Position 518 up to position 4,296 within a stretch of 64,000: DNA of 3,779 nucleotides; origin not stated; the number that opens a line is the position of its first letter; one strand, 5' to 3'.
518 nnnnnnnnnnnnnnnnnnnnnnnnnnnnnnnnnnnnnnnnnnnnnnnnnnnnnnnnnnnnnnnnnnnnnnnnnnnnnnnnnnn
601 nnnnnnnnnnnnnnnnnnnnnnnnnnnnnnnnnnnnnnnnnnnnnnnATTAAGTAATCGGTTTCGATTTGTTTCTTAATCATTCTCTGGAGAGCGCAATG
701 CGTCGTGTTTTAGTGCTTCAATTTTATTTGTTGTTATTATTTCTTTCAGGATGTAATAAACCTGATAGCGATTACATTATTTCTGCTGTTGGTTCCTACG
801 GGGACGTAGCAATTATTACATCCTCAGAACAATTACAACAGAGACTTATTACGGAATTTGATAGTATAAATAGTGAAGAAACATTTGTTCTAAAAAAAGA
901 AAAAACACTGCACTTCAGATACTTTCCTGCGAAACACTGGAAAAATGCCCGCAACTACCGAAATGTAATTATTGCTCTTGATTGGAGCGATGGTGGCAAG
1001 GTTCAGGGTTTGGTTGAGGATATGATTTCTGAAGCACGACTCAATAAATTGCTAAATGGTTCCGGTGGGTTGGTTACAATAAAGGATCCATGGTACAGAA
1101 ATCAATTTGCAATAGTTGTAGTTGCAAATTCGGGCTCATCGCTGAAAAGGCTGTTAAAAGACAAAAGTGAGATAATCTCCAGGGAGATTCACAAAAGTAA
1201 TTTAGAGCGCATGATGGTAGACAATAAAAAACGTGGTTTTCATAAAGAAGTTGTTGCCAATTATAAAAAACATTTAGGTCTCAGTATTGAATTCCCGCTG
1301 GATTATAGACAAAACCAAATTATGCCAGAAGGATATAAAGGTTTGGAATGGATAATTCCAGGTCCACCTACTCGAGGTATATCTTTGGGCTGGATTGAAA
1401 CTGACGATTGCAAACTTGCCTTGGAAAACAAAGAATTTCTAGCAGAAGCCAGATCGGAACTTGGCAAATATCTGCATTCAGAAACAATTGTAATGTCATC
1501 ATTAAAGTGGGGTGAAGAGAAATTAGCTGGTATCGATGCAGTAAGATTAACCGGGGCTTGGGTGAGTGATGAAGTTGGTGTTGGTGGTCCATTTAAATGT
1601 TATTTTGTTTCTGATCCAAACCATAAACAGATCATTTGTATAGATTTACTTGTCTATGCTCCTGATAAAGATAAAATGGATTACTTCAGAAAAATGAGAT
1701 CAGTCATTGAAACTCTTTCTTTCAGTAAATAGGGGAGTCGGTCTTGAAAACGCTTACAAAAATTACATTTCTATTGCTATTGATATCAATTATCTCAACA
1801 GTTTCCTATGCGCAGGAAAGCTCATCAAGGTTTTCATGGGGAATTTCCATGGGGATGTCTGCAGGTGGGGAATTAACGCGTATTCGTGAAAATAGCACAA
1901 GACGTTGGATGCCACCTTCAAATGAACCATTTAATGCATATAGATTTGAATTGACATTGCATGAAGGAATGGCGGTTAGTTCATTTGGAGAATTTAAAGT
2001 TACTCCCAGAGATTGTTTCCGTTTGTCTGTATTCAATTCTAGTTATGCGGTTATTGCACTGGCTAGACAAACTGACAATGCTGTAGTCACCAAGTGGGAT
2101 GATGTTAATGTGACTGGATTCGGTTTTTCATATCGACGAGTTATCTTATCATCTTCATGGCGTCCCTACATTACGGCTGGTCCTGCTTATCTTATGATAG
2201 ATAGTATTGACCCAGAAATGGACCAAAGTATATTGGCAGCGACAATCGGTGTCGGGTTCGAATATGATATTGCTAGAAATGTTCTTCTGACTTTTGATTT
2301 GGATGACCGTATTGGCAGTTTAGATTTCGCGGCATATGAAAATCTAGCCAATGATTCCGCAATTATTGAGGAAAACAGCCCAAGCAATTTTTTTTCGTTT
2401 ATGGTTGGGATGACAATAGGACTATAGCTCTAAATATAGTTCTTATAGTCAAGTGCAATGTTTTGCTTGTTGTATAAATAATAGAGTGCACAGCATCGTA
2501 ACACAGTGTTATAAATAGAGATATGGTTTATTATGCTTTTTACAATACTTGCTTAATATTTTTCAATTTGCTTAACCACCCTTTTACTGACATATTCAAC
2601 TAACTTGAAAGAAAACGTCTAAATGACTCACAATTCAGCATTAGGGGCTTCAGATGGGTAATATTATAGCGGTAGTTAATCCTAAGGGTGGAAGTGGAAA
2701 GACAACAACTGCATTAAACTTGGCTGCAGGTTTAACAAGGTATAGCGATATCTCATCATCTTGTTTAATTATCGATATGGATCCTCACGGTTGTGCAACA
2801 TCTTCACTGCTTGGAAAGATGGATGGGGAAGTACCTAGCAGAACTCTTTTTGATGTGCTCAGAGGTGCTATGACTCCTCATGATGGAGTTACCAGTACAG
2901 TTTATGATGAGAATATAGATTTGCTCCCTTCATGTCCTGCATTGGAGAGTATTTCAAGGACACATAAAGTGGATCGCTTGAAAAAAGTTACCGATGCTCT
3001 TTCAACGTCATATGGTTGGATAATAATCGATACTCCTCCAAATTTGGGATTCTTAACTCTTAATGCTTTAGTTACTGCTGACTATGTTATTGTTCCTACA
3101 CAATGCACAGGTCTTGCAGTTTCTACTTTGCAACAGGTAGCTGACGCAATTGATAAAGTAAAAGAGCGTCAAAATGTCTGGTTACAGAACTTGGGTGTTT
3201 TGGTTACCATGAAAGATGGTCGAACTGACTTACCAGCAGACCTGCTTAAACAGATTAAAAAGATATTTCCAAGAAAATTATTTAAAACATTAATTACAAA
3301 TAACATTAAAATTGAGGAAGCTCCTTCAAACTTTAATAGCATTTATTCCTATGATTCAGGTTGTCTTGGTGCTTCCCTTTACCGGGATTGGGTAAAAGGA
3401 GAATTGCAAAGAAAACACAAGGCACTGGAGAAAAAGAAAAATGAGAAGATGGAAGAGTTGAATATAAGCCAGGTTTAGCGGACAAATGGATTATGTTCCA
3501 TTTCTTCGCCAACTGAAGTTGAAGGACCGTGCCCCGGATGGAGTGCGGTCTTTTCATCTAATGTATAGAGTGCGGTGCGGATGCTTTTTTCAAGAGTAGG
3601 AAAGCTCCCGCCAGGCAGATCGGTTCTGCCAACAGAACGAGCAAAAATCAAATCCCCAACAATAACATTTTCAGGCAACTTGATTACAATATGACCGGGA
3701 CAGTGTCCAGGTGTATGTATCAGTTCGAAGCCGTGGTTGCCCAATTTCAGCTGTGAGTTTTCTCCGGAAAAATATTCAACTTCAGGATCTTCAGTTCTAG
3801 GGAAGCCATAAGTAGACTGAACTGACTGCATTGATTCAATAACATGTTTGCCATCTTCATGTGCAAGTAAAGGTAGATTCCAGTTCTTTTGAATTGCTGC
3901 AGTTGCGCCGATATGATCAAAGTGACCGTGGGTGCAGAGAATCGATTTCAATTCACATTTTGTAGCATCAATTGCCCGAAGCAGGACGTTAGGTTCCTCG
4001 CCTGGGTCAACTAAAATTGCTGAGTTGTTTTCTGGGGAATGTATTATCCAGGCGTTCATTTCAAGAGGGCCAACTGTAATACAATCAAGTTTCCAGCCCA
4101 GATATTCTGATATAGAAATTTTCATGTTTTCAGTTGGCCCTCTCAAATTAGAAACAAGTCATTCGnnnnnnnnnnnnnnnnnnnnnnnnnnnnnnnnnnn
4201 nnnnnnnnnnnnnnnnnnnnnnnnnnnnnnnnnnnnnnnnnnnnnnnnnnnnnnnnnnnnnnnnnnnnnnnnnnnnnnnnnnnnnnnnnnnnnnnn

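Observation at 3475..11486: Inositol-phosphate synthase co-located with an oxidoreductase, an aminotransferase and glycosyltransferases: possible aminocyclitol (inosamine)-containing glycan pathway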

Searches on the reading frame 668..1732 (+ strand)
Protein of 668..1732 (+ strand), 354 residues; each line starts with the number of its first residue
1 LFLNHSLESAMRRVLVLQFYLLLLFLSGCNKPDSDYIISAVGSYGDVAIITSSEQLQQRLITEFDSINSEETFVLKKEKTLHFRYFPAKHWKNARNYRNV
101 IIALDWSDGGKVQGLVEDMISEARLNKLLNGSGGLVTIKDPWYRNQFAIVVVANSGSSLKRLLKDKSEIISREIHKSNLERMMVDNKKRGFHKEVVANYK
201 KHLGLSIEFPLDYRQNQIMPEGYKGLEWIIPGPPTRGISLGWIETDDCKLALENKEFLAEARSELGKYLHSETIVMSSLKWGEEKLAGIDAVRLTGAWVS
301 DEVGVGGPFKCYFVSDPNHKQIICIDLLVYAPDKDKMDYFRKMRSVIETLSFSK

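Call 17: search_protein_families(library=pfam, proteins=[window:668-1732:+])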
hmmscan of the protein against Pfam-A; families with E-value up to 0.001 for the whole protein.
window:668-1732:+ (354 aa): 1 family
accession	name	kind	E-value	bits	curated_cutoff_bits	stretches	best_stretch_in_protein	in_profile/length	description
PF16125.10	DUF4837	-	6.1e-22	78.4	25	1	41-349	2-295/295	Domain of unknown function (DUF4837)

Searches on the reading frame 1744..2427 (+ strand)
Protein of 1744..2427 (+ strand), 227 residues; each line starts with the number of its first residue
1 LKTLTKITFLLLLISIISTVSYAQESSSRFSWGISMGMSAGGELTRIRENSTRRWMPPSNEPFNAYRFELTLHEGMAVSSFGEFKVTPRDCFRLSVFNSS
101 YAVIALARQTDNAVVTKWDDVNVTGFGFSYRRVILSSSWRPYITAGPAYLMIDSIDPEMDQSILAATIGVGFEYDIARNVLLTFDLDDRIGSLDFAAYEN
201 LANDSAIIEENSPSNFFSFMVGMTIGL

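Call 17: search_protein_families(library=pfam, proteins=[window:1744-2427:+])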
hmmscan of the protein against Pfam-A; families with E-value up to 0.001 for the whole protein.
window:1744-2427:+ (227 aa): 1 family
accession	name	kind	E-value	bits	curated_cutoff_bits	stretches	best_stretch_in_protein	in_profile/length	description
PF13505.12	OMP_b-brl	-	3.7e-05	24.4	28.7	1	9-185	1-149/175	Outer membrane protein beta-barrel domain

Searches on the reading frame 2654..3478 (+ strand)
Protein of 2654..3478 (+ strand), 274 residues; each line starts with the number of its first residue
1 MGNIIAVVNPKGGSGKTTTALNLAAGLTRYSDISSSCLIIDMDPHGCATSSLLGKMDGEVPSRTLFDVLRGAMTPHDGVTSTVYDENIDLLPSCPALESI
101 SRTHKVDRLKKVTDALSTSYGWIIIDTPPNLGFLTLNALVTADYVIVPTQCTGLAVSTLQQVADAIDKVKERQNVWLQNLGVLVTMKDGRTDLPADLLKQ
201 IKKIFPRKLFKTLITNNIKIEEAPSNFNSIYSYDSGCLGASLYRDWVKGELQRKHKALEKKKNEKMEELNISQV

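Call 4: search_protein_families(library=pfam, proteins=[window:2654-3478:+])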
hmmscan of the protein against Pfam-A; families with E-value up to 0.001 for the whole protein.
window:2654-3478:+ (274 aa): 6 families
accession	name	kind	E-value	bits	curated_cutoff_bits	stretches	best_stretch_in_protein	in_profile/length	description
PF13614.12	AAA_31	-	6.4e-35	121.1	27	1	3-177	2-175/177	AAA domain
PF01656.29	CbiA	-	2e-16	60.5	25.4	1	5-227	1-122/125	CobQ/CobB/MinD/ParA nucleotide binding domain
PF10609.15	ParA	-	5.4e-09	36.3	27.1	1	3-187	4-181/246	NUBPL iron-transfer P-loop NTPase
PF09140.17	MipZ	-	5.8e-08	32.8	20.7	0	4-31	2-29/262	ATPase MipZ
PF00142.24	Fer4_NifH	-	2e-05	24.7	25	0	8-55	5-49/271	4Fe-4S iron sulfur cluster binding proteins, NifH/frxC family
PF06564.18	CBP_BcsQ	-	0.00049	20.1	21.3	0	4-151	3-147/234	Cellulose biosynthesis protein BcsQ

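Call 5: search_protein_families(library=ncbifam, proteins=[window:2654-3478:+])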
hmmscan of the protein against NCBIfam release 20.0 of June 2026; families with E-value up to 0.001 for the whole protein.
window:2654-3478:+ (274 aa): 19 families
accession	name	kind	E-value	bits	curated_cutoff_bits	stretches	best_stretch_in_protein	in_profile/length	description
NF041546.1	ParA_partition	equivalog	1.2e-21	77.2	180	2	4-50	1-44/203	ParA family partition ATPase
TIGR03453.1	partition_RepA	equivalog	1.5e-20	73.4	348.45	1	4-235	106-355/387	plasmid partitioning protein RepA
TIGR01969.1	minD_arch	subfamily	1.1e-15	57.6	201.75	1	4-210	2-191/251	cell division ATPase MinD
NF041283.1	PrgP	equivalog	1.3e-14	54.2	400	1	1-224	1-232/297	ParA superfamily DNA segregation protein PrgP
TIGR03371.1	cellulose_yhjQ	equivalog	1.1e-12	47.9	157.85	1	3-237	2-228/246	cellulose biosynthesis protein BcsQ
NF010443.0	PRK13869.1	subfamily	3.5e-12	45.8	446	1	4-162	123-294/405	plasmid-partitioning protein RepA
TIGR01968.1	minD_bact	equivalog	1.2e-10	41.1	212.9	1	3-170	2-162/261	septum site-determining protein MinD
TIGR03018.1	pepcterm_TyrKin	hypoth_equivalog_domain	2.7e-09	36.7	230.65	1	2-176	35-203/207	XrtA-associated tyrosine autokinase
TIGR01007.1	eps_fam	subfamily_domain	1.3e-08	34.6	108.05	1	4-141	19-148/204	polysaccharide biosynthesis tyrosine autokinase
NF010259.0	PRK13705.1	equivalog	3.7e-07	29.4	725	1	4-162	108-278/388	plasmid-partitioning protein SopA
NF008079.0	PRK10818.1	equivalog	9.5e-06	25.1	508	1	1-152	1-146/270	septum site-determining protein MinD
TIGR03815.1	CpaE_hom_Actino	equivalog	1.6e-05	24.2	154.45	1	2-168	111-271/340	septum site-determining protein Ssd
TIGR01287.1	nifH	equivalog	2e-05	24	394.35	0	9-71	6-61/275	nitrogenase iron protein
NF008568.0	PRK11519.1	equivalog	2.5e-05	22.7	1068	1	11-169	535-683/720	tyrosine-protein kinase Wzc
NF041136.1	MrpORP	equivalog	0.00017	21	450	1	3-54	6-54/365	iron-sulfur cluster carrier protein MrpORP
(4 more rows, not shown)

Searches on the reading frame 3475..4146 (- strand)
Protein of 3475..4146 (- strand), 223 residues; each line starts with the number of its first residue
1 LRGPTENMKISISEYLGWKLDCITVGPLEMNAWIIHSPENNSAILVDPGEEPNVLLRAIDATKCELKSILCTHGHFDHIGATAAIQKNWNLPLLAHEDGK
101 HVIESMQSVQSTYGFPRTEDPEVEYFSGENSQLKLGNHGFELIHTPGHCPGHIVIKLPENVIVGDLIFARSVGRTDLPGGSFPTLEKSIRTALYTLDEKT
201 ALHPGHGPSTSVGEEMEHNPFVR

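Call 4: search_protein_families(library=pfam, proteins=[window:3475-4146:-])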
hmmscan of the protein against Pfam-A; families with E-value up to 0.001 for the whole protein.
window:3475-4146:- (223 aa): 2 families
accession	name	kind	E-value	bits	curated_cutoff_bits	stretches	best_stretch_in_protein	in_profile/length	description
PF00753.33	Lactamase_B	-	7e-24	85.3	22.7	1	29-206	5-196/196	Metallo-beta-lactamase superfamily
PF12706.13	Lactamase_B_2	-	0.00056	20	27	1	44-105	3-72/200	Beta-lactamase superfamily domain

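Call 5: search_protein_families(library=ncbifam, proteins=[window:3475-4146:-])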
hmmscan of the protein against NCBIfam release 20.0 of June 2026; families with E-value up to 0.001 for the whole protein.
window:3475-4146:- (223 aa): 26 families (the best 25 are shown)
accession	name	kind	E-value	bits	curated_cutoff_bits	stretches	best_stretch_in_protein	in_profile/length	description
TIGR03413.1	GSH_gloB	equivalog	2.8e-22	79.3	200.8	1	32-206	12-164/248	hydroxyacylglutathione hydrolase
NF012229.1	bla_class_B_core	domain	9e-15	55.1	100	1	40-157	23-138/139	metallo-beta-lactamase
NF033105.1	bla_subclass_B3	equivalog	1.9e-13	50.3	240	1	25-153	18-151/257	subclass B3 metallo-beta-lactamase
NF007597.0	PRK10241.1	equivalog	4.1e-13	49.2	421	1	33-175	15-137/251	hydroxyacylglutathione hydrolase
NF040641.1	bifunc_ST_SDO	equivalog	5.1e-12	45.4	625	1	53-207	189-343/423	bifunctional sulfur transferase/dioxygenase Blh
NF041804.1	MBL_fold_SolJ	exception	4.5e-09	35.8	350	1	30-210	18-182/224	solanimycin biosynthesis MBL-fold hydrolase SolJ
NF040470.1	blaEAM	exception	2.6e-08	33.2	660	1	56-153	107-211/318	EAM family subclass B3 metallo-beta-lactamase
NF001911.0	PRK00685.1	equivalog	8.2e-08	32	144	1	39-105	15-80/228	metal-dependent hydrolase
NF000438.2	blaPOM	exception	1.1e-06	28.1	610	1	28-153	55-184/286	POM family subclass B3 metallo-beta-lactamase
NF000458.2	blaPEDO-2_fam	exception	1.2e-06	28.1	550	1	56-152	78-179/285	PEDO-2 family subclass B3 metallo-beta-lactamase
NF033088.2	bla_subclass_B1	equivalog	5.1e-06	26.3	200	1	27-208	28-202/217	subclass B1 metallo-beta-lactamase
NF000427.2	blaCAU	exception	5.1e-06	25.9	500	1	25-152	21-153/262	CAU/MBL1b family subclass B3 metallo-beta-lactamase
NF000454.2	blaCPS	exception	6e-06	26.1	620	1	65-153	90-180/290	CPS family subclass B3 metallo-beta-lactamase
NF000469.2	CAR_gen_B3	exception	7.1e-06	25.2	500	1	30-152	74-199/311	CAR family subclass B3 metallo-beta-lactamase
NF012140.0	blaBJP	exception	8.7e-06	24.7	600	1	64-153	92-182/294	BJP family subclass B3 metallo-beta-lactamase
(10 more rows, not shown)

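Call 56: search_solved_structures(query=window:3475-4146:-, max_evalue=1e-8)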
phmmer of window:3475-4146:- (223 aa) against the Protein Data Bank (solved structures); distinct sequences matched with E-value up to 1e-8: 12.
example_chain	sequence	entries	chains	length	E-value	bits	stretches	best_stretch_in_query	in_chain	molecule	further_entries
7ev5_A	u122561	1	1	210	2.4e-38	135.3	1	23-222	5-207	Lactamase_B domain-containing protein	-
2zwr_A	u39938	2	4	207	1.2e-35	126.6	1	22-222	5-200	Metallo-beta-lactamase superfamily protein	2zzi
2xf4_A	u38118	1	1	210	3.4e-32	115.2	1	24-222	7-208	HYDROXYACYLGLUTATHIONE HYDROLASE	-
7l0b_A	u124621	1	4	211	7.8e-32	114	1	19-222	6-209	Hydroxyacylglutathione hydrolase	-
4ysb_A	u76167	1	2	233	5.3e-16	62.2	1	34-222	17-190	Metallo-beta-lactamase family protein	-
9rhq_A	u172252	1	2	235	9.9e-14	54.8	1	132-220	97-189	Metallo-beta-lactamase family protein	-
9hny_FL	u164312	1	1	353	6.5e-13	52.1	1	142-220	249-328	Metallo-beta-lactamase domain-containing protein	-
6sg9_FL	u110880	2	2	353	6.6e-13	52.1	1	142-220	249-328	mt-SAF20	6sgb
2gcu_A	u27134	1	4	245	1.1e-11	48.1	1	41-221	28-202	Putative hydroxyacylglutathione hydrolase 3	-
2qed_A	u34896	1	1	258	1.5e-09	41.2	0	32-175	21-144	Hydroxyacylglutathione hydrolase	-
9g8t_A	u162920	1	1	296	4.8e-09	39.5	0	64-223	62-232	Metallo-beta-lactamase domain-containing protein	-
6rz0_A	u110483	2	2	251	7.5e-09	38.8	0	32-175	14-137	Hydroxyacylglutathione hydrolase GloB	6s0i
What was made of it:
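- No inositol monophosphatase or other aminocyclitol gene is nearby, and the MBL protein is glyoxalase-II-like (call 56).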
